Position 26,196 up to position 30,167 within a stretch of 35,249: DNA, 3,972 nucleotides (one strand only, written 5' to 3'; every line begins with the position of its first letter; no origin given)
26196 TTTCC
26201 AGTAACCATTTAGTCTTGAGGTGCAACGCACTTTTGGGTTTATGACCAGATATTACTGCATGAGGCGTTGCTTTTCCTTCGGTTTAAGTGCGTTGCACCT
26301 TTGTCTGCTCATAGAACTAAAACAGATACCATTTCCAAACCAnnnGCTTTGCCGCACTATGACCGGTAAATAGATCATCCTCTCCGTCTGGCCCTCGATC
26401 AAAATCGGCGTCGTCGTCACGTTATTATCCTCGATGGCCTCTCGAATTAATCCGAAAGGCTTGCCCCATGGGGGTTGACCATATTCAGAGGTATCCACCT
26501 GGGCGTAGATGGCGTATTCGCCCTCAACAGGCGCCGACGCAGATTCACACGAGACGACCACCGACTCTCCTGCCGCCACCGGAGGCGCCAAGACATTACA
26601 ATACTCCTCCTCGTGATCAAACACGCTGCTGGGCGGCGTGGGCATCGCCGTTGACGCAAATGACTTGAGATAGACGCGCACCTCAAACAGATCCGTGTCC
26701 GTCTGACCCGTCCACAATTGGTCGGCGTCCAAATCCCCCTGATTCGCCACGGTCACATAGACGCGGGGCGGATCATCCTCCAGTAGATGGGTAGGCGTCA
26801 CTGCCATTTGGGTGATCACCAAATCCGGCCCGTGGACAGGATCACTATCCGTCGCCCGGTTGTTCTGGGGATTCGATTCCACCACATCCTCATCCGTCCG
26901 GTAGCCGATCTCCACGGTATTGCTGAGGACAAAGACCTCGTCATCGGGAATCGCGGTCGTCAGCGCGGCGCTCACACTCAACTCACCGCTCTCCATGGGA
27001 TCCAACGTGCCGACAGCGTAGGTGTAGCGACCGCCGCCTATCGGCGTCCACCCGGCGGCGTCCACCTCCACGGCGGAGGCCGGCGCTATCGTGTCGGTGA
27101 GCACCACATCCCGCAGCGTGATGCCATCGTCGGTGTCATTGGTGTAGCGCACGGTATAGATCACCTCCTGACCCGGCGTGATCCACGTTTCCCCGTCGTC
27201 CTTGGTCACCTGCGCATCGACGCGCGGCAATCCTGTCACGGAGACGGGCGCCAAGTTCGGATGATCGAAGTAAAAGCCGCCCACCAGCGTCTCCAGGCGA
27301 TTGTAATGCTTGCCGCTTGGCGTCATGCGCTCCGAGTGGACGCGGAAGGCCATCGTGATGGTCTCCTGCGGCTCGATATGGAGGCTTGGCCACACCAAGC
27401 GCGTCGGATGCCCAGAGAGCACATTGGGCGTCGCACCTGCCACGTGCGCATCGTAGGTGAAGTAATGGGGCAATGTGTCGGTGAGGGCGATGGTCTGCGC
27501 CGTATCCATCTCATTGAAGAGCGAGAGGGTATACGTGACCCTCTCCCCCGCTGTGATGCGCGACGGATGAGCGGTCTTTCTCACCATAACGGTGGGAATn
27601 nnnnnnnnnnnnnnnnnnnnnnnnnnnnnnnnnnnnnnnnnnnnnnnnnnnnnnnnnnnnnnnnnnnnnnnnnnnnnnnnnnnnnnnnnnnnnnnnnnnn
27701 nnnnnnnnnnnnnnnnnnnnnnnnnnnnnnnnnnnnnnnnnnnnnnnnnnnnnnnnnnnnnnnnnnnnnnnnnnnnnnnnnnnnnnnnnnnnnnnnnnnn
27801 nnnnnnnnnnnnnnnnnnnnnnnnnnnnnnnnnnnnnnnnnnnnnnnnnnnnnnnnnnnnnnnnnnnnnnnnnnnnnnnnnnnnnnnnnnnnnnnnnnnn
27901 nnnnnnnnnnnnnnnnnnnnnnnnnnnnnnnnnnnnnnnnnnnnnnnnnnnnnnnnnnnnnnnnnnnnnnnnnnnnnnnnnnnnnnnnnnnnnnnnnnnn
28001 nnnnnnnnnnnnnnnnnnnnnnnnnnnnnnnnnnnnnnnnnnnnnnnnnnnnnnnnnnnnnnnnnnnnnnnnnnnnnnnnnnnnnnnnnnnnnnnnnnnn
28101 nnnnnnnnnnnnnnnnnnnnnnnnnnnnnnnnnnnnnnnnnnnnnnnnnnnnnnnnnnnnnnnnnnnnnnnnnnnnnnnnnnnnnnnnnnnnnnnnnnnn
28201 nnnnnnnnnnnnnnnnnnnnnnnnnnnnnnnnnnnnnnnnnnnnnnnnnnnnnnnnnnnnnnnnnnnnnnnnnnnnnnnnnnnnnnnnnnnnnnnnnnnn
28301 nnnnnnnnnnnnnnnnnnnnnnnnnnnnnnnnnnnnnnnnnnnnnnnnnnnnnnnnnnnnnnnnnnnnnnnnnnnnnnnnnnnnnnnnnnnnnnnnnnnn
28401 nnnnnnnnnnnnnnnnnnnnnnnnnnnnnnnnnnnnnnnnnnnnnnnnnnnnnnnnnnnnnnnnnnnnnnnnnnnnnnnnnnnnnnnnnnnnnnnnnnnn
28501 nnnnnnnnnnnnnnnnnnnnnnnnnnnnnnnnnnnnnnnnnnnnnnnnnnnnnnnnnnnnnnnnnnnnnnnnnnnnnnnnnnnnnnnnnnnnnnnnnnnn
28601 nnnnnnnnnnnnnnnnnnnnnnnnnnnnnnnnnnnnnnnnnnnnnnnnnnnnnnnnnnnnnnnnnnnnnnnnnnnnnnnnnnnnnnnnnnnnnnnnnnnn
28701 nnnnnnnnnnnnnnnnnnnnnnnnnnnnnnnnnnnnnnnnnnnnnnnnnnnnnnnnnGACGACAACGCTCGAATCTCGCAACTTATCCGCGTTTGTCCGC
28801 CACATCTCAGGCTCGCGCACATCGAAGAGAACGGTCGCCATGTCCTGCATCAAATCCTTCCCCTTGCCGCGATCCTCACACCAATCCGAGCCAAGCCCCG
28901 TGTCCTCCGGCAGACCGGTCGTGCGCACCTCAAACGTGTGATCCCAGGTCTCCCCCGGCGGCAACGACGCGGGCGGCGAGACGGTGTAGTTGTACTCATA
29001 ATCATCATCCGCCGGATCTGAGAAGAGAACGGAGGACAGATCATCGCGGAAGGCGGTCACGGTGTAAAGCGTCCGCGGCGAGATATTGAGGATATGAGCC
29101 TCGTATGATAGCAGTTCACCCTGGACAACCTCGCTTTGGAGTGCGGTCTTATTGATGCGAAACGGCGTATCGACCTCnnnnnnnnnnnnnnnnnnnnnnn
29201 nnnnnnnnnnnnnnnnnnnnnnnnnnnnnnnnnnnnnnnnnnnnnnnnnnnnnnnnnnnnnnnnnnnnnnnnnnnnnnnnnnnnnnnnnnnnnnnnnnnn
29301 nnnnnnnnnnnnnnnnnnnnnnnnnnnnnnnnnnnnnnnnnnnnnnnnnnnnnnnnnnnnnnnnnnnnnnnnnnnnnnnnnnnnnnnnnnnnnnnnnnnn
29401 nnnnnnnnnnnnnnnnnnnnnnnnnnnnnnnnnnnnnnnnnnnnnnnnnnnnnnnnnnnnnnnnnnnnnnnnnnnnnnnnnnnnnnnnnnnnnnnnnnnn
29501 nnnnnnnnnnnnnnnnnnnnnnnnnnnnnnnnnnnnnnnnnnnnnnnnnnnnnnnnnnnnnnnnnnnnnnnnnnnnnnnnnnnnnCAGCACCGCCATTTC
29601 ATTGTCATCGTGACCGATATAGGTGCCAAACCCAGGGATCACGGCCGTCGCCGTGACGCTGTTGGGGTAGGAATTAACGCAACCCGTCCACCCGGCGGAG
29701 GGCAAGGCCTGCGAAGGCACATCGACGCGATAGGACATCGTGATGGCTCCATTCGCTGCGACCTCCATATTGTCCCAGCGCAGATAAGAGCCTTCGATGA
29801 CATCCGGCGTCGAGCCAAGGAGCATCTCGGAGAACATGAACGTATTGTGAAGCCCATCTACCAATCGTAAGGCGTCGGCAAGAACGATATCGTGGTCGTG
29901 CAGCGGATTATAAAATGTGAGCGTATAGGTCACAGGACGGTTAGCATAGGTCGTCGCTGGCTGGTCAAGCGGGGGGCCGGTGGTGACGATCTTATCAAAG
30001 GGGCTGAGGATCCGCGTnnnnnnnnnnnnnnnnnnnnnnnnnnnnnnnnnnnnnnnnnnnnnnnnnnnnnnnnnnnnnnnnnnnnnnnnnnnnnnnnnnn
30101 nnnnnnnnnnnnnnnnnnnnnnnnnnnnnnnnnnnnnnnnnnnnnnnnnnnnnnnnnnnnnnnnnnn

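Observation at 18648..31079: Tandem paralogous giant genes: collinear 1290-aa core, with the downstream copy extended by four extra two-domain supermodules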

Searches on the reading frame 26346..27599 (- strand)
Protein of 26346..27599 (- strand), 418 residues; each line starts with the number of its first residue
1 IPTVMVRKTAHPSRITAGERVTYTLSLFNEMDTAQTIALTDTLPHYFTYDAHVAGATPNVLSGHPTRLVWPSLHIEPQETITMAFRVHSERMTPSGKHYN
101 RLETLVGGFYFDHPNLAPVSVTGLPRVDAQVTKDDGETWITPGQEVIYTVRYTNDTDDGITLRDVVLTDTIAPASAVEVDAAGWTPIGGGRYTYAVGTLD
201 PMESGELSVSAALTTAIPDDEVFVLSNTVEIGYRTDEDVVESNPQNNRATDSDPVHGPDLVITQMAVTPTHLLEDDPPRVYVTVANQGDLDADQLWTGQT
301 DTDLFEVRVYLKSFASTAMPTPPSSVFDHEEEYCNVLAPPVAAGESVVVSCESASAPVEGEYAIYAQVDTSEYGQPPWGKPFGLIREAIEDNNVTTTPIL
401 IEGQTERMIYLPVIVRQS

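Call 56: predict_structure(alignment_id=A2)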
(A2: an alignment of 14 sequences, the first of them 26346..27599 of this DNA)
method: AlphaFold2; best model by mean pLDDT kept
length: 418 residues; sequences in the alignment: 14
mean_pLDDT: 84.1   pTM: 0.68
mean pLDDT of the five models: 84.1, 82.2, 80.3, 79.1, 79.0
residues with pLDDT >= 90: 221; 70-90: 127; 50-70: 46; < 50: 24
segments of 3 or more residues with pLDDT < 50: 399-418
pLDDT, mean of each block of 10 residues (from residue 1): 85 97 96 93 95 96 92 95 97 94 90 90 93 90 93 90 96 90 92 96 95 87 91 93 91 90 81 73 91 84 84 63 59 86 93 77 78 53 72 54 37 31
secondary structure, 60 per line:
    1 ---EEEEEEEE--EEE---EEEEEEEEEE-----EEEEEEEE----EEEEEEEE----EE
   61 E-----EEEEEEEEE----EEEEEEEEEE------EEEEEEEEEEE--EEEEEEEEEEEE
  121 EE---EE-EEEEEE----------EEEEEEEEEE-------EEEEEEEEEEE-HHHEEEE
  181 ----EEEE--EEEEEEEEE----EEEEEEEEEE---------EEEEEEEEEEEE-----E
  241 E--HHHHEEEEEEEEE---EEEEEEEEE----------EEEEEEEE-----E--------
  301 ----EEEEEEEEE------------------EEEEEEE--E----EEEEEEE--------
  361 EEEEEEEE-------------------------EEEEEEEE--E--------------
elements in order: E4-11 E14-16 E20-29 E35-42 E47-54 E59-61 E67-75 E80-89 E96-106 E109-122 E129-134 E145-154 E162-172 E177-180 E185-188 E191-199 E204-213 E223-234 H244-247 E248-256 E260-268 E279-286 E305-313 E332-338 E346-352 E361-368 E394-401

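Call 59: fold_search(model_id=the predicted structure, library=pdb)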
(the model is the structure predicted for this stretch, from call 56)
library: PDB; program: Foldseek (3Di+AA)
matches with E <= 10: 1951; with E <= 0.001: 449
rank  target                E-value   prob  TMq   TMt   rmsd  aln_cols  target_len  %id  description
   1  9ijj_h                3.2e-12  1.00  0.17  0.06  24.9       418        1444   13  In situ structure of the central apparatus in mouse sperm axoneme. (released 2025-06-04)
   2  7sqc_F0               4.2e-12  1.00  0.19  0.24  23.9       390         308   13  Ciliary C1 central pair apparatus isolated from Chlamydomonas reinhardtii (released 2022-04-13)
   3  4nen_A                5.7e-12  1.00  0.24  0.10  23.7       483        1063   11  An internal ligand-bound, metastable state of a leukocyte integrin, aXb2 (released 2014-01-15)
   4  3k71_A                1.3e-11  1.00  0.24  0.12  24.2       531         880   11  Structure of integrin alphaX beta2 ectodomain (released 2010-01-12)
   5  3k71_E                2.0e-11  1.00  0.24  0.12  24.4       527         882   11  Structure of integrin alphaX beta2 ectodomain (released 2010-01-12)
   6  3k71_C                2.3e-11  1.00  0.24  0.12  24.4       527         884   11  Structure of integrin alphaX beta2 ectodomain (released 2010-01-12)
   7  3k6s_E                4.6e-11  1.00  0.24  0.12  24.3       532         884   11  Structure of integrin alphaXbeta2 ectodomain (released 2010-01-12)
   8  4neh_A                5.6e-11  1.00  0.24  0.10  24.0       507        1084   11  An internal ligand-bound, metastable state of a leukocyte integrin, aXb2 (released 2014-01-15)
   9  3k6s_C                5.9e-11  1.00  0.24  0.12  24.4       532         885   11  Structure of integrin alphaXbeta2 ectodomain (released 2010-01-12)
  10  6avu_A                6.9e-11  1.00  0.22  0.12  26.6       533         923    9  Human alpha-V beta-3 Integrin (open conformation) in complex with the therapeutic antibody LM609 (released 2017-11-01)
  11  3k6s_A                8.5e-11  1.00  0.24  0.10  24.3       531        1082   11  Structure of integrin alphaXbeta2 ectodomain (released 2010-01-12)
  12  7sqc_F1               9.0e-11  1.00  0.19  0.17  23.9       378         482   14  Ciliary C1 central pair apparatus isolated from Chlamydomonas reinhardtii (released 2022-04-13)
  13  6avq_A                9.5e-11  1.00  0.22  0.11  26.1       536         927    8  The Therapeutic Antibody LM609 Selectively Inhibits Ligand Binding to Human alpha-V beta-3 Integrin via Steric Hindran (released 2017-11-01)
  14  4mmz_A                1.2e-10  1.00  0.24  0.11  26.1       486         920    9  Integrin AlphaVBeta3 ectodomain bound to an antagonistic tenth domain of Fibronectin (released 2014-03-26)
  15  5es4_G                1.4e-10  1.00  0.24  0.12  23.8       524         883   12  RE-REFINEMENT OF INTEGRIN ALPHAXBETA2 ECTODOMAIN IN THE CLOSED/BENT CONFORMATION (released 2016-03-02)
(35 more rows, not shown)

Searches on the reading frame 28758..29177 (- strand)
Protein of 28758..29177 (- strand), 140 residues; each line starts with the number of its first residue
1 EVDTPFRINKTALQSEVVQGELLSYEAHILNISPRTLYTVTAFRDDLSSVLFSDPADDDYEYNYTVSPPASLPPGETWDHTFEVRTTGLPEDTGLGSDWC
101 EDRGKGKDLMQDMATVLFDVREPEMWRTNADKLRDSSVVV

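Call 75: search_protein_families(library=pfam, proteins=[window:28758-29177:-], max_evalue=1)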
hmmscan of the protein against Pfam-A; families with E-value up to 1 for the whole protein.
seq(140 aa): 1 family
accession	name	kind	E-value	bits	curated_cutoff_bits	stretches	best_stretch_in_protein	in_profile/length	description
PF16650.10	SPEG_u2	-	0.091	13.4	33.1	1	52-82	9-37/57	Unstructured region on SPEG complex protein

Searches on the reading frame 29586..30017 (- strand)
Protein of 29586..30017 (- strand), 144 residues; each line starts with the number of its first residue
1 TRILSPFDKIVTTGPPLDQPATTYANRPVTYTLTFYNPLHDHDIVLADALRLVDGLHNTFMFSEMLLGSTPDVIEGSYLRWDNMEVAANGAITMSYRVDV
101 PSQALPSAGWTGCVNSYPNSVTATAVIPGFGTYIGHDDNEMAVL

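Call 75: search_protein_families(library=pfam, proteins=[window:29586-30017:-], max_evalue=1)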
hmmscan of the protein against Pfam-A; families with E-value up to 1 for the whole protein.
seq(144 aa): 1 family
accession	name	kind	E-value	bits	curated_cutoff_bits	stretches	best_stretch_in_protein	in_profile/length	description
PF07596.16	SBP_bac_10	-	0.088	13.3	23.3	1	51-115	160-206/268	Protein of unknown function (DUF1559)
